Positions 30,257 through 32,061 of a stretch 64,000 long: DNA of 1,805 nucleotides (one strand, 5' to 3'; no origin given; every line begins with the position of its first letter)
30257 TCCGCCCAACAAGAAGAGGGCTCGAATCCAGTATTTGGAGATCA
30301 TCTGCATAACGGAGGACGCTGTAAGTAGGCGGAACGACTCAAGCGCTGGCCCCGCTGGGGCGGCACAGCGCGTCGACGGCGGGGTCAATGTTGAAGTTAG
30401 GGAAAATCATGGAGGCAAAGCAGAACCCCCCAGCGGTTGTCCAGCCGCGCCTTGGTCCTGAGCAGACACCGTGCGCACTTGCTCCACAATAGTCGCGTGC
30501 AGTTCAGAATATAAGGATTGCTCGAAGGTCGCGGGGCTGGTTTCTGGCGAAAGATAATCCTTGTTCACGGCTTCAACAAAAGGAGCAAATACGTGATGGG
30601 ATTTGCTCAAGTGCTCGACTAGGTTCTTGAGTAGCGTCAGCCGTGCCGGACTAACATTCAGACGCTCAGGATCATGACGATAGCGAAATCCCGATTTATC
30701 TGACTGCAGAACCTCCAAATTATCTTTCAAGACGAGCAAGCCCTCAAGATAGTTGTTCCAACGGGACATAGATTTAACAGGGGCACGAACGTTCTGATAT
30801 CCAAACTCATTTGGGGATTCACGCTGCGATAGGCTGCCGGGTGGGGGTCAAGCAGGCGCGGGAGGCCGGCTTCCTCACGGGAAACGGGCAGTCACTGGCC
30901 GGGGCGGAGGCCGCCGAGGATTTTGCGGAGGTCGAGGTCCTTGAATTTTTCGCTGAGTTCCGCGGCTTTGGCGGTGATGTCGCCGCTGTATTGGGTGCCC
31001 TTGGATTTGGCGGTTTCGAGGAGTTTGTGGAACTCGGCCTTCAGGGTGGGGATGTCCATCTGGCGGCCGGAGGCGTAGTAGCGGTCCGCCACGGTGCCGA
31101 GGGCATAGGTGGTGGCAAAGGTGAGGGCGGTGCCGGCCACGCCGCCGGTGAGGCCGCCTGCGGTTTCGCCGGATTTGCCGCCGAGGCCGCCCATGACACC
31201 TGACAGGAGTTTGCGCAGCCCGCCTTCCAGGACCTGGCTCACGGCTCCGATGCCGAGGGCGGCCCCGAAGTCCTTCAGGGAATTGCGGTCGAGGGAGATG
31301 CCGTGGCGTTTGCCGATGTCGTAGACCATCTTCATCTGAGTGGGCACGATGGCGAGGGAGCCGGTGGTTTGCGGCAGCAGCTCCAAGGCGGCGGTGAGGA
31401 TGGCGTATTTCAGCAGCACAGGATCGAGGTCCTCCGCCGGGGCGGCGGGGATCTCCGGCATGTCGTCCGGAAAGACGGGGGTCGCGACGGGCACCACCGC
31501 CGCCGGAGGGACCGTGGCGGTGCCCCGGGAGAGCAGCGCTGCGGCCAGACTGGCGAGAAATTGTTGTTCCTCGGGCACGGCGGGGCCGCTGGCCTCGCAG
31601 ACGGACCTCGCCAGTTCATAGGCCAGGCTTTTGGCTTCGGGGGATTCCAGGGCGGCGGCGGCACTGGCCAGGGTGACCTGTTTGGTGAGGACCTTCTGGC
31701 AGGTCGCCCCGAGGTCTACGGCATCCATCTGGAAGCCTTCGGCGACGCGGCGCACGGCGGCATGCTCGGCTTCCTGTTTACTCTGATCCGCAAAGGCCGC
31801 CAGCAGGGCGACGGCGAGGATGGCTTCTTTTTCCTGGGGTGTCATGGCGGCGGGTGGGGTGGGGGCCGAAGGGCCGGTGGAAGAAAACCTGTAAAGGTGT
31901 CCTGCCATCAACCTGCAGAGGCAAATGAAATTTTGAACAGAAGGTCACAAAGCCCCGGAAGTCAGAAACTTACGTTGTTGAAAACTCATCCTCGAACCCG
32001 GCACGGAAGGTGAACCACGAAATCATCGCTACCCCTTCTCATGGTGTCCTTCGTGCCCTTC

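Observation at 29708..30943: ~125-bp direct repeats duplicating the 3' end of the DUF697-like gene bracket a 1-kb two-gene cassette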

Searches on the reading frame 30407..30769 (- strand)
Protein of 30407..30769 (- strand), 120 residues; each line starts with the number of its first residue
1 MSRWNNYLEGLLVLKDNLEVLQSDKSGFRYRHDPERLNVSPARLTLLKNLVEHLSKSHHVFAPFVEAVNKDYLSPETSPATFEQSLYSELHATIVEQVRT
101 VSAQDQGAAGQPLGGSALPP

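Call 8: search_protein_families(library=pfam, proteins=[window:30407-30769:-], max_evalue=0.1)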
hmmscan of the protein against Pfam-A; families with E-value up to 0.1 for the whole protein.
window:30407-30769:- (120 aa): 0 families

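Call 12: find_encoding_contigs(protein=window:30407-30769:-, flank=6000, max_places=10)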
Protein window:30407-30769:- (120 aa): 1 contig read that carries it; 1 place shown.
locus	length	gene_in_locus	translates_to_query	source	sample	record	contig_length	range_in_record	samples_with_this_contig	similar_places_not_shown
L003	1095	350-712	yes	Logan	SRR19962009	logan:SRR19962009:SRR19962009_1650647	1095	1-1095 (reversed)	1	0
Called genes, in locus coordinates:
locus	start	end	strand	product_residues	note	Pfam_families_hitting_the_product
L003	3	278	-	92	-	?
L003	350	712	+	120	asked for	-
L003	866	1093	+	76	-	?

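Call 28: search_protein_families(library=ncbifam, proteins=[window:30407-30769:-], max_evalue=0.1)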
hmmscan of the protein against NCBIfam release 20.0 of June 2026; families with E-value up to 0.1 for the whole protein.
window:30407-30769:- (120 aa): 0 families

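Call 30: search_protein_families(library=padloc, proteins=[window:30407-30769:-], max_evalue=0.1)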
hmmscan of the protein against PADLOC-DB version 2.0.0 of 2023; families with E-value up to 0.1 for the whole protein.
window:30407-30769:- (120 aa): 0 families

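Call 36: find_related_loci(query=window:30407-30769:-, collection=metagenome_contigs, flank=5000)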
Query window:30407-30769:- (120 aa) in metagenome_contigs; peptide patterns used: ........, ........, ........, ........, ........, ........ (x = any residue, [..] = any of these).
600 stretches matched a pattern, but none encodes a relative of the query by tblastn (E <= 1e-3).

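Call 37: find_homologous_proteins(query=window:30407-30769:-, max_evalue=0.001)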
Query window:30407-30769:- (120 aa): 4 proteins with E <= 0.001 among 10 candidates.
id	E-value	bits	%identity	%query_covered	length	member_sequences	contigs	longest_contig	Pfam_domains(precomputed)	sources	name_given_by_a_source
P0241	5.1e-72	257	99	100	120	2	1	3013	-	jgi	jgi:hypothetical protein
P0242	1.2e-50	188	81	93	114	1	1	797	-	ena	-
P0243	8.6e-37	144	69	82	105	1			-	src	-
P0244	2.5e-31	126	63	87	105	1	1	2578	-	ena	-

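Call 38: find_encoding_contigs(protein=P0241, flank=5000, max_places=3)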
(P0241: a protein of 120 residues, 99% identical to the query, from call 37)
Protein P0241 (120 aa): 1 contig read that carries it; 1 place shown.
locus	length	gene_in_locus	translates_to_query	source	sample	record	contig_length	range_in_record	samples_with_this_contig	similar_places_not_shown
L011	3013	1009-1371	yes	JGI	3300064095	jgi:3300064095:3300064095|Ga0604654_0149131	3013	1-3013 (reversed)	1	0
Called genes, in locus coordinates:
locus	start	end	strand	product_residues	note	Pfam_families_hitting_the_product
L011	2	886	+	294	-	?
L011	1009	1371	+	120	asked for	-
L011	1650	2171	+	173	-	-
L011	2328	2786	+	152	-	-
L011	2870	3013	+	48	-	?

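Call 39: find_encoding_contigs(protein=P0244, flank=5000, max_places=3)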
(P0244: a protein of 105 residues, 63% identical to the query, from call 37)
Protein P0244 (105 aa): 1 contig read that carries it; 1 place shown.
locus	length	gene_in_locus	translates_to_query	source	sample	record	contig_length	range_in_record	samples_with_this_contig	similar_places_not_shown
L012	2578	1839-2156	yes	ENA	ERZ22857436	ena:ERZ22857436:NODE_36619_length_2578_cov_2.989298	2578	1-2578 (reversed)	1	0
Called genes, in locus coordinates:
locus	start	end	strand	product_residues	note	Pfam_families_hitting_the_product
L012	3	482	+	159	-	?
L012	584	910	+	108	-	-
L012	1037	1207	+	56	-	-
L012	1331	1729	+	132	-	-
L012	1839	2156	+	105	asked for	-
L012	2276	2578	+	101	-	?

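Call 40: find_encoding_contigs(protein=P0242, flank=5000, max_places=3)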
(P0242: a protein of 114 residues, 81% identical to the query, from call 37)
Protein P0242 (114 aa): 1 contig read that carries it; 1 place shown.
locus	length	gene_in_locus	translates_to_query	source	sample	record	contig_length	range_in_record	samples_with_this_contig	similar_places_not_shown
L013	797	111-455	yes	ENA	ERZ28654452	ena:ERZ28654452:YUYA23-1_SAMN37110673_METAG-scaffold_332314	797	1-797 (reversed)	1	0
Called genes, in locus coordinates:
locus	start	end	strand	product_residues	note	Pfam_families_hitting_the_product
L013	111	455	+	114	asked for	-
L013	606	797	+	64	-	?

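Call 86: predict_structure(alignment_id=A9)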
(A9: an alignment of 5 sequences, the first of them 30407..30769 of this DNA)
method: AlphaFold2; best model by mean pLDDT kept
length: 120 residues; sequences in the alignment: 5
mean_pLDDT: 61.4   pTM: 0.45
mean pLDDT of the five models: 61.4, 57.3, 56.9, 54.4, 44.0
residues with pLDDT >= 90: 0; 70-90: 37; 50-70: 55; < 50: 28
segments of 3 or more residues with pLDDT < 50: 1-4, 27-39, 109-112, 114-119
pLDDT, mean of each block of 10 residues (from residue 1): 56 71 52 42 64 71 70 61 67 78 58 47
secondary structure, 60 per line:
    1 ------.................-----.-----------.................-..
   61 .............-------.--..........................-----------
elements in order: H7-23 H41-57 H59-73 H84-109

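Call 88: find_related_loci(query=A9, collection=viral_contigs, flank=4000)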
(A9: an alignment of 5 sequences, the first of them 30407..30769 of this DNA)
Query A9 (120 aa) in viral_contigs; peptide patterns used: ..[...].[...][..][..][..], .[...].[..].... (x = any residue, [..] = any of these).
29 stretches matched a pattern, but none encodes a relative of the query by tblastn (E <= 1e-3).

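Call 89: search_protein_families(library=phrogs, proteins=[window:30407-30769:-], max_evalue=0.01)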
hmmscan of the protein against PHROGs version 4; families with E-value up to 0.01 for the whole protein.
window:30407-30769:- (120 aa): 0 families

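Call 98: search_protein_representatives(alignment_id=A9)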
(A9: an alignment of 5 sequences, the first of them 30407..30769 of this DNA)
Query: 5 sequences, 113 profile positions. Proteins with E-value up to 0.001 (for the whole library): 9; up to 1e-10: 5; up to 1e-30: 2. The best 9 are listed.
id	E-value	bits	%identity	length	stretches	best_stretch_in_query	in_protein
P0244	1.0e-54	199.5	-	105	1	1-104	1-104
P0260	1.8e-40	153.6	-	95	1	14-104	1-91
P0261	5.5e-24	100.5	-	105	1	3-103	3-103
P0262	3.8e-21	91.4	-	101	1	1-98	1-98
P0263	1.1e-17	80.2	-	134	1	3-103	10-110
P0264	2.0e-08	50.4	-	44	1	73-104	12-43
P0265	2.7e-08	50.0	-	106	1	12-98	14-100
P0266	4.2e-05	39.7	-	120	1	3-110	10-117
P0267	1.3e-04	38.1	-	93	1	22-104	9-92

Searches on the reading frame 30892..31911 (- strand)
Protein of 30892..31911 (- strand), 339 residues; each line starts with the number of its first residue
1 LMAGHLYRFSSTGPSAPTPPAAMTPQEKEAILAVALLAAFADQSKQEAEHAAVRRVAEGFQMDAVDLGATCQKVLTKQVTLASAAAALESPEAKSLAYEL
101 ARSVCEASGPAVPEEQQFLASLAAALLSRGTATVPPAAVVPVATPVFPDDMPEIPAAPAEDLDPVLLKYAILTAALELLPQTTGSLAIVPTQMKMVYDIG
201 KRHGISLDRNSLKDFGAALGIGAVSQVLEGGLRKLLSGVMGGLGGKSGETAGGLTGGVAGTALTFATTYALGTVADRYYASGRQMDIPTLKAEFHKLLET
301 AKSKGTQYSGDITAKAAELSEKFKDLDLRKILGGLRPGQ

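Call 8: search_protein_families(library=pfam, proteins=[window:30892-31911:-], max_evalue=0.1)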
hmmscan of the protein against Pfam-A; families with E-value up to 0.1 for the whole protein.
window:30892-31911:- (339 aa): 1 family
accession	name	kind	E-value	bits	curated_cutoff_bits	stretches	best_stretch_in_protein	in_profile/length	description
PF05099.18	TerB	-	0.0012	19.6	24.4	1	22-67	68-113/118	Tellurite resistance protein TerB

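Call 11: find_related_loci(query=window:30892-31911:-, collection=genome_contigs, flank=6000)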
Query window:30892-31911:- (339 aa) in genome_contigs; peptide patterns used: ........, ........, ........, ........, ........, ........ (x = any residue, [..] = any of these).
108 stretches matched a pattern; 2 encode a relative of the query (tblastn E <= 1e-3); 2 distinct loci.
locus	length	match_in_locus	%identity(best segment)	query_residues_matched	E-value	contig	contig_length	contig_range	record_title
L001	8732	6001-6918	41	23-326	7e-57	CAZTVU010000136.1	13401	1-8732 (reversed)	MAG TPA_asm: uncultured Planctomycetales bacterium isolate binchicken_co135_172 genome assembly, contig: NODE_6567_lengt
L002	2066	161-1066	26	6-304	4e-24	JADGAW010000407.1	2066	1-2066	MAG: Nitrospinota bacterium isolate nPCRbin9 nPCR_bin9_NODE_407_length_2066_cov_2.417798, whole genome shotgun sequence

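Call 13: find_encoding_contigs(protein=window:30892-31908:-, flank=6000, max_places=10)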
Protein window:30892-31908:- (338 aa): no gene with exactly this product is on record in the collection.

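Call 17: find_homologous_proteins(query=window:30892-31911:-, max_evalue=1e-10)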
Query window:30892-31911:- (339 aa): 933 proteins with E <= 1e-10 among 8000 candidates; the best 120 are listed.
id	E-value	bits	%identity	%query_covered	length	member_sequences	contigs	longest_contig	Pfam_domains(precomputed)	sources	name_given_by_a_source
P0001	6.8e-209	711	100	100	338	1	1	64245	-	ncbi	-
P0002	4.6e-171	586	89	94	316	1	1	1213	-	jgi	jgi:uncharacterized protein (DUF697 family)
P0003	1.3e-158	546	84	94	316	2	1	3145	-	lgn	-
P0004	1.8e-129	450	71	94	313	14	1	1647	-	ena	-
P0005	9.6e-128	444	71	94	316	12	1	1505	-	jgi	-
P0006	7.5e-114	399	65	94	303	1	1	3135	-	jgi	jgi:uncharacterized protein (DUF697 family)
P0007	3.3e-113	396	62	94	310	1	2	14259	-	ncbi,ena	-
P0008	8.6e-112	392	63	94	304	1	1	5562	-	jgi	jgi:uncharacterized protein (DUF697 family)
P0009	1.4e-111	391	64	94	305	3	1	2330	-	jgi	jgi:uncharacterized protein (DUF697 family)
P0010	3.4e-109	383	62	94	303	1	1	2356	-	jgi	jgi:uncharacterized protein (DUF697 family)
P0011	5.6e-109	383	61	92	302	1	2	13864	-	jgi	jgi:uncharacterized protein (DUF697 family)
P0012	1.6e-108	381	60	94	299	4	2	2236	PF04391.18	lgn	-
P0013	7.6e-104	366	62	94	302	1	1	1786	PF05099.19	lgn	-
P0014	3.0e-100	354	57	94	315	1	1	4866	-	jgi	jgi:uncharacterized protein (DUF697 family)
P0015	3.4e-100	354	59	94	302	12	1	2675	-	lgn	-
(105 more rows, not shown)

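Call 19: find_encoding_contigs(protein=P0003, flank=6000, max_places=4)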
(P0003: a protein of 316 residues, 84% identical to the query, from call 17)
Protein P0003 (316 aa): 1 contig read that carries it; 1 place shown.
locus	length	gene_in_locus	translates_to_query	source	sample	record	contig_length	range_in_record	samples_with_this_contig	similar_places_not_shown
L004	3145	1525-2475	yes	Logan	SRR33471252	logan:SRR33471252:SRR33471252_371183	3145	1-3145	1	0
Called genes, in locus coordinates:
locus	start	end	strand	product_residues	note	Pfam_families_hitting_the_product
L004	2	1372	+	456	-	?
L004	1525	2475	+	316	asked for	-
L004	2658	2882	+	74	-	PF09720:Unstab_antitox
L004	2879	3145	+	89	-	?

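Call 20: find_encoding_contigs(protein=P0002, flank=6000, max_places=4)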
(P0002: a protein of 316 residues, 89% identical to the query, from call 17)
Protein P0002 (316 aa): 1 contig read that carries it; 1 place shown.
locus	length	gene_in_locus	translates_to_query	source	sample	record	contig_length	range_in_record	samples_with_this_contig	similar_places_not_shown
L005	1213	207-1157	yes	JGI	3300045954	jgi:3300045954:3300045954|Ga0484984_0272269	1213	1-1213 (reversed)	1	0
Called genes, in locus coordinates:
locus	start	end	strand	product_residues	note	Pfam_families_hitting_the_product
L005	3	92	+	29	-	?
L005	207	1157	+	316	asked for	-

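Call 21: find_encoding_contigs(protein=P0007, flank=8000, max_places=4)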
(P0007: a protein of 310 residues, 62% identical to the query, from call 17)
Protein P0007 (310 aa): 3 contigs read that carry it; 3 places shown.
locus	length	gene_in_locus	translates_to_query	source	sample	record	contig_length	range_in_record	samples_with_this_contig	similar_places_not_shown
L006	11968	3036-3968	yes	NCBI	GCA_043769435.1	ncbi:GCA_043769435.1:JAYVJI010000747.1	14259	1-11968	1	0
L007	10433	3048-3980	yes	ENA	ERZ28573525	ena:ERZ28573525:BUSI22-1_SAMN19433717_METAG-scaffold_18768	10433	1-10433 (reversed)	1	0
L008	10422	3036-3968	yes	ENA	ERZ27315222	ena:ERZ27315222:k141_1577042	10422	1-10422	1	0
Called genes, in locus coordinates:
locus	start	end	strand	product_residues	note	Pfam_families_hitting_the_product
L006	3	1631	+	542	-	?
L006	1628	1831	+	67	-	-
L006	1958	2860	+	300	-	-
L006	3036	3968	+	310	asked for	-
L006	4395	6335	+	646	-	PF13292:DXP_synthase_N, PF02775:TPP_enzyme_C (weak), PF02779:Transket_pyr, PF02780:Transketolase_C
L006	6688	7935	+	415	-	PF03629:SASA (weak)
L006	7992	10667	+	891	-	PF00034:Cytochrom_C (faint), PF13442:Cytochrome_CBB3 (faint)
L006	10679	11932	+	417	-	-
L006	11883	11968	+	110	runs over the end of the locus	-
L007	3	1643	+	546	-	?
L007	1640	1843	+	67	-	-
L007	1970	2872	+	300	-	-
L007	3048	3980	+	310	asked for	-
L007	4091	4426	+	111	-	PF02609:Exonuc_VII_S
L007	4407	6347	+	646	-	PF13292:DXP_synthase_N, PF02775:TPP_enzyme_C (weak), PF02779:Transket_pyr, PF02780:Transketolase_C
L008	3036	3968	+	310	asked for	-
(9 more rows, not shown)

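Call 59: find_related_loci(query=A8, collection=metagenome_contigs, flank=4000)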
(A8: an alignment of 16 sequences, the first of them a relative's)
Query A8 (338 aa) in metagenome_contigs; peptide patterns used: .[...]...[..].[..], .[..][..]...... (x = any residue, [..] = any of these).
173 stretches matched a pattern; 11 encode a relative of the query (tblastn E <= 1e-3); 11 distinct loci.
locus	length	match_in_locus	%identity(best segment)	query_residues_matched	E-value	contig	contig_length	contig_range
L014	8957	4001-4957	71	16-338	2e-136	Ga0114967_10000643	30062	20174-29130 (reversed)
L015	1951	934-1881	40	19-319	3e-57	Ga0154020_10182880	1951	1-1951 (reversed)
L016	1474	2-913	37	26-333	4e-56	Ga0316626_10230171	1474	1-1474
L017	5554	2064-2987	36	22-333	2e-53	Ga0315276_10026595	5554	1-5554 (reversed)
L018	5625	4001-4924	36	22-333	2e-53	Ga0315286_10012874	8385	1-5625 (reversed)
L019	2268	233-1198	36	21-319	1e-53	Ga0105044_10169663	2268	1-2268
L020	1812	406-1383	36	21-318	6e-51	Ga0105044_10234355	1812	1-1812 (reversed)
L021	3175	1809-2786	36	21-318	9e-50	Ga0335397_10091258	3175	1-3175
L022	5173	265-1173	39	17-318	1e-54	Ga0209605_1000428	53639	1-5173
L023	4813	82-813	40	86-333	3e-44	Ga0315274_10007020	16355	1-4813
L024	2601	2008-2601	37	22-213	4e-33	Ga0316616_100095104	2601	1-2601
